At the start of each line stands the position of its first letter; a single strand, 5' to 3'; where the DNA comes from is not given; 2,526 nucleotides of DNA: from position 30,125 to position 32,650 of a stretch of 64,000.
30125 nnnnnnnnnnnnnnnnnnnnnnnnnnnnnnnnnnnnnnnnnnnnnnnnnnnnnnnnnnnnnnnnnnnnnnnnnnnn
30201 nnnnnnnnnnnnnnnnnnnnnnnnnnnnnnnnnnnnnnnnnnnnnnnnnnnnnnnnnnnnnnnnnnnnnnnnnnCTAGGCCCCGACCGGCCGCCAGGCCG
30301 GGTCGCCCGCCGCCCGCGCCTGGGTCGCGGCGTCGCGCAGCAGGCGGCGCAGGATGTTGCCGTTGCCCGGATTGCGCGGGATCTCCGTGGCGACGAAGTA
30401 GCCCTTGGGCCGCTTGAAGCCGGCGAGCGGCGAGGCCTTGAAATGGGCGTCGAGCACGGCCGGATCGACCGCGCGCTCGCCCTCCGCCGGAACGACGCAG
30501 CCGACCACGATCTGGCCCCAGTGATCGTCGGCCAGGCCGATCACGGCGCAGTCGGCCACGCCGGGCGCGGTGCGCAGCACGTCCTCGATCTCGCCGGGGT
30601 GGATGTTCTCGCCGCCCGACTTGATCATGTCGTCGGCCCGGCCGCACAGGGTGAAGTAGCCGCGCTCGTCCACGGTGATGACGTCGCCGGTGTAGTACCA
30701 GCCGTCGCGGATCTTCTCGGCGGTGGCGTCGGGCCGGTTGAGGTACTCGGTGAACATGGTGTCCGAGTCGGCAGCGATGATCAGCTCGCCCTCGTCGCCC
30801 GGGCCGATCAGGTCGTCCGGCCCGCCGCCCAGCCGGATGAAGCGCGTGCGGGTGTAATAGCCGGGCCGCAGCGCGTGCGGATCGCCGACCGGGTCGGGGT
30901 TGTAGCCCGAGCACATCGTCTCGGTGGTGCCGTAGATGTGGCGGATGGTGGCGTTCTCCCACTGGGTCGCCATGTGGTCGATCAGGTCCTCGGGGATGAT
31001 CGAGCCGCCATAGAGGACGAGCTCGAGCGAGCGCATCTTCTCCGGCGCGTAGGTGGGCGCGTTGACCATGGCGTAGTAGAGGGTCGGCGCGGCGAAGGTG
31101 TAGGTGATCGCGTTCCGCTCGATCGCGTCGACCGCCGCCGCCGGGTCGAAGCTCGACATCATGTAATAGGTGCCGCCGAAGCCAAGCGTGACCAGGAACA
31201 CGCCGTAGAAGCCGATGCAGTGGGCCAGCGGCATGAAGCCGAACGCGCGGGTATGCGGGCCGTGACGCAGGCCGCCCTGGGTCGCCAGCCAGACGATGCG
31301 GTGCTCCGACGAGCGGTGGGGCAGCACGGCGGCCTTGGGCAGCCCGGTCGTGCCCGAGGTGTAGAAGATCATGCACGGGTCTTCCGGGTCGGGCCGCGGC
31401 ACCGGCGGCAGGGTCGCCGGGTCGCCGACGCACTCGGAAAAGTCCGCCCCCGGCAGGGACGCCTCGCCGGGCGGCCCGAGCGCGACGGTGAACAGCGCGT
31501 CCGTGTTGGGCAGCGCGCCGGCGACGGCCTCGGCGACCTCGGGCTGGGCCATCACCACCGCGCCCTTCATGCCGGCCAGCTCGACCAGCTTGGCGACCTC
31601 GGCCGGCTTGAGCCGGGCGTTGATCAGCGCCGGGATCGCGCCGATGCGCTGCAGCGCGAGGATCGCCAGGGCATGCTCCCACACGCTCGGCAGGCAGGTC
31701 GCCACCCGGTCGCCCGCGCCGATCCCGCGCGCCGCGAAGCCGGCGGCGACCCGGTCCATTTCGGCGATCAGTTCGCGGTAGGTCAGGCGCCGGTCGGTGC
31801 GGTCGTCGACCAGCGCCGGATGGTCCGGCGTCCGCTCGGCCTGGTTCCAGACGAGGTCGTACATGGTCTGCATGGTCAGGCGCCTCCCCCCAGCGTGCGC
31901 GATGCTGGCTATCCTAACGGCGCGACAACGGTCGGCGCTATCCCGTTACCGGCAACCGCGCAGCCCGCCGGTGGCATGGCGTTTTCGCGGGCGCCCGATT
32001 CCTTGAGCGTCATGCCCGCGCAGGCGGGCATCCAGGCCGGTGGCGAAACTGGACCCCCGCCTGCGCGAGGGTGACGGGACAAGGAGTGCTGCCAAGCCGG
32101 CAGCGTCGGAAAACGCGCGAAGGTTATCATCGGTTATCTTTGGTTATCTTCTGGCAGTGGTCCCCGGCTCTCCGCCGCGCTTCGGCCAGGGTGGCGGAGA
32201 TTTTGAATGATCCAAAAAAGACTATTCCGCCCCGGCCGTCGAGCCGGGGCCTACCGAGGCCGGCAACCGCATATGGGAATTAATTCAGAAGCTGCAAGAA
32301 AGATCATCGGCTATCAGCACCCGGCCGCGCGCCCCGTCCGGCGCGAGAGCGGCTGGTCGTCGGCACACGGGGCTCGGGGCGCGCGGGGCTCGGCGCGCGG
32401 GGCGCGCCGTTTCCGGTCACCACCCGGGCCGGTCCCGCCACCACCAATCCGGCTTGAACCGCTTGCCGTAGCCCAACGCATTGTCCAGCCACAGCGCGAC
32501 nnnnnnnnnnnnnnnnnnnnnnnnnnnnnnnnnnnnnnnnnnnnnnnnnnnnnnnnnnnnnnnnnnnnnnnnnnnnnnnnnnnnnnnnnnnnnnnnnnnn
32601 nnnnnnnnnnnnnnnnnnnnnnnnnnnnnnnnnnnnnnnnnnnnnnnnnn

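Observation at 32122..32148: Three perfect GGTTATC direct repeats at exact 10-bp periodicity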

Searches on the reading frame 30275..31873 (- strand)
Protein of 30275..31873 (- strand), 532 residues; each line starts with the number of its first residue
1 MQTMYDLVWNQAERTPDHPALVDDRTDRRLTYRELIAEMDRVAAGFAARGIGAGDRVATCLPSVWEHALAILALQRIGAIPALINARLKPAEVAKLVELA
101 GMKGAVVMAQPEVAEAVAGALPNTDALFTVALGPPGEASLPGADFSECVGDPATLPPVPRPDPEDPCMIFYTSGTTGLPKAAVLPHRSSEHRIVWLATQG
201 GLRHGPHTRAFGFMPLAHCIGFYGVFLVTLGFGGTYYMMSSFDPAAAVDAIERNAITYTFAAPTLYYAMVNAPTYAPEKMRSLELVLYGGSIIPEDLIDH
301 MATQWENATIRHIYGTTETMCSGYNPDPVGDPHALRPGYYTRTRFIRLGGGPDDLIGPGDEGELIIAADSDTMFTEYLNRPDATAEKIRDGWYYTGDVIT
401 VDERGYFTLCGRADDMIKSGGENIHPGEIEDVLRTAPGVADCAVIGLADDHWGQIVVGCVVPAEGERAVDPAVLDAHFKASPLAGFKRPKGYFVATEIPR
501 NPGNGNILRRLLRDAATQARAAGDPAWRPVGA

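Call 7: search_protein_families(library=pfam, proteins=[window:30275-31873:-])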
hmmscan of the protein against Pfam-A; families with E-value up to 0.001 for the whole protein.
window:30275-31873:- (532 aa): 2 families
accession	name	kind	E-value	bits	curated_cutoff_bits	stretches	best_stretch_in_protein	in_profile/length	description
PF00501.34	AMP-binding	-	1.5e-67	228.5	29.9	1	9-377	2-383/384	AMP-binding enzyme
PF13193.12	AMP-binding_C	-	2.3e-13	51.3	24.5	1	428-501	1-72/76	AMP-binding enzyme C-terminal domain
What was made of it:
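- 30275..31873 (-): AMP-binding acyl/aryl-CoA ligase gene downstream of the array. PF00501 at 1.5e-67 and PF13193 at 2.3e-13 (call 7).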

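Call 12: find_encoding_contigs(protein=window:30275-31873:-, flank=10000, max_places=10)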
Protein window:30275-31873:- (532 aa): no gene with exactly this product is on record in the collection.
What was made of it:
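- Tried and rejected: The exact-protein look-up for the source contig found nothing on record (call 12).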

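Call 26: find_homologous_proteins(query=window:30275-31873:-, max_evalue=1e-50)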
Query window:30275-31873:- (532 aa): 1127 proteins with E <= 1e-50 among 8000 candidates; the best 120 are listed.
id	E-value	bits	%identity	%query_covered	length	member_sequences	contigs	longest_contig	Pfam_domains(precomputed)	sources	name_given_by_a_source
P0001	0.0e+0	1053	85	100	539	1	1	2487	PF00501.35,PF13193.13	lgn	-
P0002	0.0e+0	1039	84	100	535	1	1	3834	PF00501.35,PF13193.13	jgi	jgi:2-furoate---CoA ligase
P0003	1.3e-264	897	74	100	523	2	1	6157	PF00501.35,PF13193.13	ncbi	-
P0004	2.8e-248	843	70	100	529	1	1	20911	PF00501.35,PF13193.13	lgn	-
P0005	8.3e-246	835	71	98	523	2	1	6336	PF00501.35,PF13193.13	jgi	jgi:acyl-CoA synthetase (AMP-forming)/AMP-acid ligase II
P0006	2.7e-245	833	71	98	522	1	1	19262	PF00501.35,PF13193.13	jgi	jgi:acyl-CoA synthetase (AMP-forming)/AMP-acid ligase II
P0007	5.6e-244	829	69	98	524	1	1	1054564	PF00501.35,PF13193.13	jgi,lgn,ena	-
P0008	9.6e-244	828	70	98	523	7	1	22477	PF00501.35,PF13193.13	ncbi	ncbi:MAG: AMP-binding protein [Alphaproteobacteria bacterium]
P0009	3.7e-243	826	70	99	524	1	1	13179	PF00501.35,PF13193.13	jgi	-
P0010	1.4e-242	824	69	99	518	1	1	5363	PF00501.35,PF13193.13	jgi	jgi:acyl-CoA synthetase (AMP-forming)/AMP-acid ligase II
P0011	3.5e-242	823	69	98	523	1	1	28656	PF00501.35,PF13193.13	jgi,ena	-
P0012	1.3e-241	821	69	100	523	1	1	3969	PF00501.35,PF13193.13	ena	-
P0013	1.7e-240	818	69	98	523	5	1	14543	PF00501.35,PF13193.13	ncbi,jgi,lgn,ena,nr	ncbi:MAG: AMP-binding protein [Alphaproteobacteria bacterium]|nr:AMP-binding protein [Alphaproteobac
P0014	5.2e-239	813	68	99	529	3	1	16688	PF00501.35,PF13193.13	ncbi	-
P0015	4.2e-238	810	68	99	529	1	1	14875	PF00501.35,PF13193.13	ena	-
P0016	1.9e-237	807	67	98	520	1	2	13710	PF00501.35,PF13193.13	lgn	-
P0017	7.5e-237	806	68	100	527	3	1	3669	PF00501.35,PF13193.13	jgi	jgi:acyl-CoA synthetase (AMP-forming)/AMP-acid ligase II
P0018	1.7e-236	804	68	99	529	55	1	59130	PF00501.35,PF13193.13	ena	-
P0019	1.9e-236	804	68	99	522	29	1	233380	PF00501.35,PF13193.13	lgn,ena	-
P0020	4.9e-236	803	68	99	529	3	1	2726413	PF00501.35,PF13193.13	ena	-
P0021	4.0e-234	797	67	98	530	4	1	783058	PF00501.35,PF13193.13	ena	-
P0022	8.3e-234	795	67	98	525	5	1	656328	PF00501.35,PF13193.13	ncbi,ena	-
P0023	2.0e-232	791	67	99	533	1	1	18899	PF00501.35,PF13193.13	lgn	-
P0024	3.8e-232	790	67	100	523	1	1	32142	PF00501.35,PF13193.13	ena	-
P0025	1.5e-229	781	66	100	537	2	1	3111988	PF00501.35,PF13193.13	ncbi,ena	-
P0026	5.6e-227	773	66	98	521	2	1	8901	PF00501.35,PF13193.13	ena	-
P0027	7.4e-221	753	63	98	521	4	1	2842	PF00501.35,PF13193.13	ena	-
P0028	9.1e-214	729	61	99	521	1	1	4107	PF00501.35,PF13193.13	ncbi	-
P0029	1.4e-212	725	62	100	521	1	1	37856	PF00501.35,PF13193.13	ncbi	ncbi:MAG: AMP-binding protein [Alphaproteobacteria bacterium]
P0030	1.2e-211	722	61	98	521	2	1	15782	PF00501.35,PF13193.13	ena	-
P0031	4.1e-211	721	62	99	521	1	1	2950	PF00501.35,PF13193.13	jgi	jgi:acyl-CoA synthetase (AMP-forming)/AMP-acid ligase II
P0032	4.5e-209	714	61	100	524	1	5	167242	PF00501.35,PF13193.13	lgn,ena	-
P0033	6.3e-209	713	60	100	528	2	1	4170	PF00501.35,PF13193.13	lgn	-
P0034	7.1e-206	703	61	98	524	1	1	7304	PF00501.35,PF13193.13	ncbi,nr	ncbi:MAG: AMP-binding protein [Alphaproteobacteria bacterium]|nr:AMP-binding protein [Alphaproteobac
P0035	3.0e-205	701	61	97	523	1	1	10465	PF00501.35,PF13193.13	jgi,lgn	-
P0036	8.8e-205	700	60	98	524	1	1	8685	PF00501.35,PF13193.13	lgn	-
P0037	2.8e-204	698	62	98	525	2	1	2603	PF00501.35,PF13193.13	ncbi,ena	-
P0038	3.8e-204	698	59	100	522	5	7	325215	PF00501.35,PF13193.13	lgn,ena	-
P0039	1.4e-203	696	59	99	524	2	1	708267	PF00501.35,PF13193.13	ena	-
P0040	1.5e-203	696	60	99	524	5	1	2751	PF00501.35,PF13193.13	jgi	jgi:acyl-CoA synthetase (AMP-forming)/AMP-acid ligase II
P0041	2.3e-203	695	60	98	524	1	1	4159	PF00501.35,PF13193.13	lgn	-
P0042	3.9e-203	694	60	98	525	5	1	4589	PF00501.35,PF13193.13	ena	-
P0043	1.5e-202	692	59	100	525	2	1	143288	PF00501.35,PF13193.13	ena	-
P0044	3.9e-202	691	61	99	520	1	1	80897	PF00501.35,PF13193.13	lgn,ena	-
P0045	5.1e-202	691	60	99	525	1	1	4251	PF00501.35,PF13193.13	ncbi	-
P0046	2.4e-201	688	59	100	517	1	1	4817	PF00501.35,PF13193.13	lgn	-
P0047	3.3e-201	688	60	99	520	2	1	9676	PF00501.35,PF13193.13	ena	-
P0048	3.3e-201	688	60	98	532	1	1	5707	PF00501.35,PF13193.13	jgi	jgi:acyl-CoA synthetase (AMP-forming)/AMP-acid ligase II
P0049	5.4e-201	687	61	99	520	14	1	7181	PF00501.35,PF13193.13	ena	-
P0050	7.0e-201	687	60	99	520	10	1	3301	PF00501.35,PF13193.13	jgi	-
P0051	1.3e-200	686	61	98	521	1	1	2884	PF00501.35,PF13193.13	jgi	jgi:acyl-CoA synthetase (AMP-forming)/AMP-acid ligase II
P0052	1.5e-200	686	59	100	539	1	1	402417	PF00501.35,PF13193.13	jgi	jgi:2-furoate---CoA ligase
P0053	2.5e-200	685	60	98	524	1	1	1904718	PF00501.35,PF13193.13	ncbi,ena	-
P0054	3.9e-200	684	59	98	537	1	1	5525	PF00501.35,PF13193.13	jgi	jgi:2-furoate---CoA ligase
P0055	5.0e-200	684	60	98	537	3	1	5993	PF00501.35,PF13193.13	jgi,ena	-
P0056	9.7e-200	683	59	99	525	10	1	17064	PF00501.35,PF13193.13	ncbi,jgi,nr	ncbi:MAG TPA: AMP-binding protein [Alphaproteobacteria bacterium]|nr:AMP-binding protein [Alphaprote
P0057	1.1e-199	683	59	100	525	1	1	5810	PF00501.35,PF13193.13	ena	-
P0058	1.6e-199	682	60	98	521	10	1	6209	PF00501.35,PF13193.13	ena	-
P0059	1.7e-199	682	59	100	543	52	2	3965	PF00501.35,PF13193.13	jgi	jgi:acyl-CoA synthetase (AMP-forming)/AMP-acid ligase II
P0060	1.8e-199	682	59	99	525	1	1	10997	PF00501.35,PF13193.13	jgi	jgi:2-furoate---CoA ligase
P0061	3.9e-199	681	60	99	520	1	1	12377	PF00501.35,PF13193.13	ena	-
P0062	4.0e-199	681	60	99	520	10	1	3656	PF00501.35,PF13193.13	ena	-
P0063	5.4e-199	681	59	99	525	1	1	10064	PF00501.35,PF13193.13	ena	-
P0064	5.5e-199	681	58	100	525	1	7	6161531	PF00501.35,PF13193.13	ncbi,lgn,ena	-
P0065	6.7e-199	680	60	99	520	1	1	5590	PF00501.35,PF13193.13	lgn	-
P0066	9.3e-199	680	60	98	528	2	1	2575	PF00501.35,PF13193.13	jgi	jgi:acyl-CoA synthetase (AMP-forming)/AMP-acid ligase II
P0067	1.7e-198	679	61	96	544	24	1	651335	PF00501.35,PF13193.13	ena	-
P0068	1.9e-198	679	60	99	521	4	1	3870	PF00501.35,PF13193.13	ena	-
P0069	2.6e-198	678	59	100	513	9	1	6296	PF00501.35,PF13193.13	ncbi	-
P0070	3.9e-198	678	59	99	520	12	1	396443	PF00501.35,PF13193.13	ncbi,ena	-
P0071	5.0e-198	677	58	99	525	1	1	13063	PF00501.35,PF13193.13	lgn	-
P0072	7.4e-198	677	59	98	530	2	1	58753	PF00501.35,PF13193.13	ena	-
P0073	8.0e-198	677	59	99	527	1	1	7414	PF00501.35,PF13193.13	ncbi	-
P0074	9.7e-198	676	58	99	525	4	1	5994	PF00501.35,PF13193.13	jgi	jgi:2-furoate---CoA ligase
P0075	1.1e-197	676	59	100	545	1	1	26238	PF00501.35,PF13193.13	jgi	jgi:acyl-CoA synthetase (AMP-forming)/AMP-acid ligase II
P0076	1.4e-197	676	58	98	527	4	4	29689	PF00501.35,PF13193.13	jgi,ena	-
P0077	1.6e-197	676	58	99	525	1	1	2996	PF00501.35,PF13193.13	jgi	jgi:2-furoate---CoA ligase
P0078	2.2e-197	675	58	98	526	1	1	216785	PF00501.35,PF13193.13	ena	-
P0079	2.4e-197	675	59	99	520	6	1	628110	PF00501.35,PF13193.13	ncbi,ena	-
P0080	2.6e-197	675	57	99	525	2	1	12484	PF00501.35,PF13193.13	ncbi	ncbi:MAG TPA: AMP-binding protein [Alphaproteobacteria bacterium]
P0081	2.6e-197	675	60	99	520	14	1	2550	PF00501.35,PF13193.13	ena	-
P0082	3.5e-197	675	59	98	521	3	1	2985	PF00501.35,PF13193.13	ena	-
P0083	6.2e-197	674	57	100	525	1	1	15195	PF00501.35,PF13193.13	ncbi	ncbi:MAG: AMP-binding protein [Alphaproteobacteria bacterium]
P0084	8.0e-197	673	60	98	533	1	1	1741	PF00501.35,PF13193.13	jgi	jgi:2-furoate---CoA ligase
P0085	9.9e-197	673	58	99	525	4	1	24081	PF00501.35,PF13193.13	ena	-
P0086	1.3e-196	673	60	98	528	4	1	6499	PF00501.35,PF13193.13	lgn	-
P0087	2.5e-196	672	58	98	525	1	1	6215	PF00501.35,PF13193.13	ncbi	ncbi:MAG: AMP-binding protein [Candidatus Eiseniibacteriota bacterium]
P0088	4.0e-196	671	58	98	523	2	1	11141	PF00501.35,PF13193.13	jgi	jgi:acyl-CoA synthetase (AMP-forming)/AMP-acid ligase II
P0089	4.1e-196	671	58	100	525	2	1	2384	PF00501.35,PF13193.13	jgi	jgi:acyl-CoA synthetase (AMP-forming)/AMP-acid ligase II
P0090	5.9e-196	671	57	100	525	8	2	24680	PF00501.35,PF13193.13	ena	-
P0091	9.3e-196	670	61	95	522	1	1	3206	PF00501.35,PF13193.13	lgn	-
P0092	1.7e-195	669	59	98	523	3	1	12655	PF00501.35,PF13193.13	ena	-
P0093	1.8e-195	669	60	98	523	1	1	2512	PF00501.35,PF13193.13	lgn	-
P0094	1.9e-195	669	58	97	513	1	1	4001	PF00501.35,PF13193.13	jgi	jgi:acyl-CoA synthetase (AMP-forming)/AMP-acid ligase II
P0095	2.7e-195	668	56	100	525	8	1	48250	PF00501.35,PF13193.13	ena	-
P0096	4.6e-195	668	60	98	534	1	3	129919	PF00501.35,PF13193.13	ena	-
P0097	5.1e-195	667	57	96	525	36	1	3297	PF00501.35,PF13193.13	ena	-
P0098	7.6e-195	667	57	98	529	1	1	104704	PF00501.35,PF13193.13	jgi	jgi:2-furoate---CoA ligase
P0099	1.7e-194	666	59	98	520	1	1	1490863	PF00501.35,PF13193.13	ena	-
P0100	2.2e-194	665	59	98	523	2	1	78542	PF00501.35,PF13193.13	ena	-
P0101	2.5e-194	665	58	100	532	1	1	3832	PF00501.35,PF13193.13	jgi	jgi:acyl-CoA synthetase (AMP-forming)/AMP-acid ligase II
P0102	2.7e-194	665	57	98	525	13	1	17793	PF00501.35,PF13193.13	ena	-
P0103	2.7e-194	665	57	100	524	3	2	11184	PF00501.35,PF13193.13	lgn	-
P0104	4.3e-194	664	57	100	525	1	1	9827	PF00501.35,PF13193.13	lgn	-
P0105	6.4e-194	664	58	98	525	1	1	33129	PF00501.35,PF13193.13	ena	-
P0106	7.5e-194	664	57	100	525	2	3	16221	PF00501.35,PF13193.13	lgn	-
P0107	8.0e-194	663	59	100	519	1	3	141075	PF00501.35,PF13193.13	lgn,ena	-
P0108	1.1e-193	663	56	100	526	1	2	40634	PF00501.35,PF13193.13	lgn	-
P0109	1.4e-193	663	57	100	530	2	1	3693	PF00501.35,PF13193.13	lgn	-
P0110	4.1e-193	661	57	98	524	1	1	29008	PF00501.35,PF13193.13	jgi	jgi:2-furoate---CoA ligase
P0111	4.6e-193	661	57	100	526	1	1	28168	PF00501.35,PF13193.13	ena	-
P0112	5.6e-193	661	58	100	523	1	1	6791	PF00501.35,PF13193.13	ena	-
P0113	9.6e-193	660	56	100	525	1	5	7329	PF00501.35,PF13193.13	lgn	-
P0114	1.2e-192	660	57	100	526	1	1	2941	PF00501.35,PF13193.13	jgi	jgi:2-furoate---CoA ligase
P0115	1.3e-192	660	59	98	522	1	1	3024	PF00501.35,PF13193.13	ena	-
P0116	2.7e-192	658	59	97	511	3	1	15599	PF00501.35,PF13193.13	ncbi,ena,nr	ncbi:MAG: AMP-binding protein [Defluviicoccus sp.]|nr:AMP-binding protein [Defluviicoccus sp.]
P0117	2.8e-192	658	58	98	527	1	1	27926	PF00501.35,PF13193.13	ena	-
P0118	3.0e-192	658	58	100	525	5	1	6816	PF00501.35,PF13193.13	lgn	-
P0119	6.2e-192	657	56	99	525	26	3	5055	PF00501.35,PF13193.13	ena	-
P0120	6.5e-192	657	57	100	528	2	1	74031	PF00501.35,PF13193.13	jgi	-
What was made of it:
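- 30275..31873 (-): Homologues are named 2-furoate-CoA ligase or acyl-CoA synthetase by their sources (call 26).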

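Call 27: find_encoding_contigs(protein=P0001, flank=10000, max_places=3)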
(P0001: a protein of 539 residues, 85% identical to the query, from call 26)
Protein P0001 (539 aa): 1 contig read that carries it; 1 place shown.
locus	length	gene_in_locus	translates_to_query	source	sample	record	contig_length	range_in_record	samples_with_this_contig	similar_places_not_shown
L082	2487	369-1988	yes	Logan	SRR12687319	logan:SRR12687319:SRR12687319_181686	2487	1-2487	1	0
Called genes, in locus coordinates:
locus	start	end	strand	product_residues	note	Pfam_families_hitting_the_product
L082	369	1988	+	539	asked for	PF00501:AMP-binding, PF13193:AMP-binding_C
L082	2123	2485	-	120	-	?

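Call 28: find_encoding_contigs(protein=P0002, flank=10000, max_places=3)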
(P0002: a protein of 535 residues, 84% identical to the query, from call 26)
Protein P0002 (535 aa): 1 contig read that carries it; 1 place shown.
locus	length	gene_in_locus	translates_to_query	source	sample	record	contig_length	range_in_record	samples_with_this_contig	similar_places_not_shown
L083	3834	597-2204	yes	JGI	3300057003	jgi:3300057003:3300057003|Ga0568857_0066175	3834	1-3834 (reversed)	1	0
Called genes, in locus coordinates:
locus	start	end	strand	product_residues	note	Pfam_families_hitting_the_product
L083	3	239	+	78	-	?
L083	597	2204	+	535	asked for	PF00501:AMP-binding, PF13193:AMP-binding_C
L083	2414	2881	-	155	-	-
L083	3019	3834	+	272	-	?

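Call 29: find_encoding_contigs(protein=P0003, flank=10000, max_places=3)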
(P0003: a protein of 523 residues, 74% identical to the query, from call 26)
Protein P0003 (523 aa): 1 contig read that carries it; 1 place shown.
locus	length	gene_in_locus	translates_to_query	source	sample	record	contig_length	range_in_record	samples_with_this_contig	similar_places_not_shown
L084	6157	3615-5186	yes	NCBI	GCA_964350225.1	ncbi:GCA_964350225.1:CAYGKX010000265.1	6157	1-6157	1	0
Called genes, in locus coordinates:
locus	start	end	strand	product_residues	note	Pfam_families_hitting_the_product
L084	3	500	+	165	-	?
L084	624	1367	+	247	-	PF03358:FMN_red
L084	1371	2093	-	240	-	PF00561:Abhydrolase_1, PF12146:Hydrolase_4, PF12697:Abhydrolase_6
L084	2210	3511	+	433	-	-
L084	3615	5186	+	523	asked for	PF00501:AMP-binding, PF13193:AMP-binding_C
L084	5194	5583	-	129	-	-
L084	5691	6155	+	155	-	?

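Call 30: find_encoding_contigs(protein=P0004, flank=10000, max_places=3)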
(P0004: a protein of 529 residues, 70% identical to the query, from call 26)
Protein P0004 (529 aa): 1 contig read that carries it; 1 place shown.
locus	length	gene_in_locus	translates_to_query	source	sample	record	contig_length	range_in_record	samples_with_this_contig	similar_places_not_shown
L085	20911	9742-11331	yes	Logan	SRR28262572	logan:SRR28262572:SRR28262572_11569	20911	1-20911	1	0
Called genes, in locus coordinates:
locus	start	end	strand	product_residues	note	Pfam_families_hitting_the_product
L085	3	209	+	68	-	?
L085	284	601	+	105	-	PF19459:DUF5996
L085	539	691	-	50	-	-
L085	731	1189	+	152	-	PF19459:DUF5996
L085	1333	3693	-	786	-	PF01494:FAD_binding_3, PF00724:Oxidored_FMN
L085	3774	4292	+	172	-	PF01047:MarR, PF12802:MarR_2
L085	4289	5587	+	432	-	PF00501:AMP-binding, PF14535:AMP-binding_C_2 (weak)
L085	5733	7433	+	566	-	PF00749:tRNA-synt_1c, PF03950:tRNA-synt_1c_C, PF20974:tRNA-synt_1c_C2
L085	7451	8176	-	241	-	PF00561:Abhydrolase_1, PF12146:Hydrolase_4, PF12697:Abhydrolase_6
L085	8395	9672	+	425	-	PF13486:Dehalogenase (weak), PF12838:Fer4_7, PF13484:Fer4_16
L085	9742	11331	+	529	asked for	PF00501:AMP-binding, PF13193:AMP-binding_C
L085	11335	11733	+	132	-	-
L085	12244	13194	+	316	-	PF02219:MTHFR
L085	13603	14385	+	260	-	-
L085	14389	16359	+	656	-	PF00501:AMP-binding, PF13193:AMP-binding_C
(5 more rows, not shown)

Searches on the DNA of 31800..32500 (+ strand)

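Call 39: search_rna_families(source=window, start=31800, end=32500, threshold=evalue, max_evalue=5)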
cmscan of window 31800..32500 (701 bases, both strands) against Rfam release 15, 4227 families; matches with E-value up to 5: 6.
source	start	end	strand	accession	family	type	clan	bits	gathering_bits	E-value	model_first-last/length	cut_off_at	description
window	32012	32033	-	RF01356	CRISPR-DR28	Gene; CRISPR;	-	22.7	35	0.16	1-24/24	no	CRISPR RNA direct repeat element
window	32001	32085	+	RF03175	MIR3454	Gene; miRNA;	-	22.2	142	0.061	1-147/147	no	MIR3454 microRNA precursor family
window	32004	32081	+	RF03191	mir-1913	Gene; miRNA;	-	19.7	105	0.41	1-80/80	no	mir-1913 microRNA precursor family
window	31997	32088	+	RF00926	MIR1151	Gene; miRNA;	-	18.8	90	4.6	1-110/110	no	MIR1151 microRNA precursor family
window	31933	32022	-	RF02935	che1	Gene; sRNA;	-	17.2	54.1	5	1-91/91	no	che1 RNA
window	32200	32252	+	RF01519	CC0196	Gene; sRNA;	-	15.2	35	0.95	1-58/58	no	Caulobacter sRNA CC0196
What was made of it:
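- On CRISPR array: CRISPR-DR28 is only a sub-threshold hit on the REP (call 39).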

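Call 40: search_dna_similar(query=window:32107-32155:+, collection=plasmids, mode=distant, max_evalue=1, max_rows=30)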
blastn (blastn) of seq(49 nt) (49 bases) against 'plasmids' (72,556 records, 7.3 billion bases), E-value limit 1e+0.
No match.
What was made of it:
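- Tried and rejected: blastn of the box against plasmids found no match (call 40).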
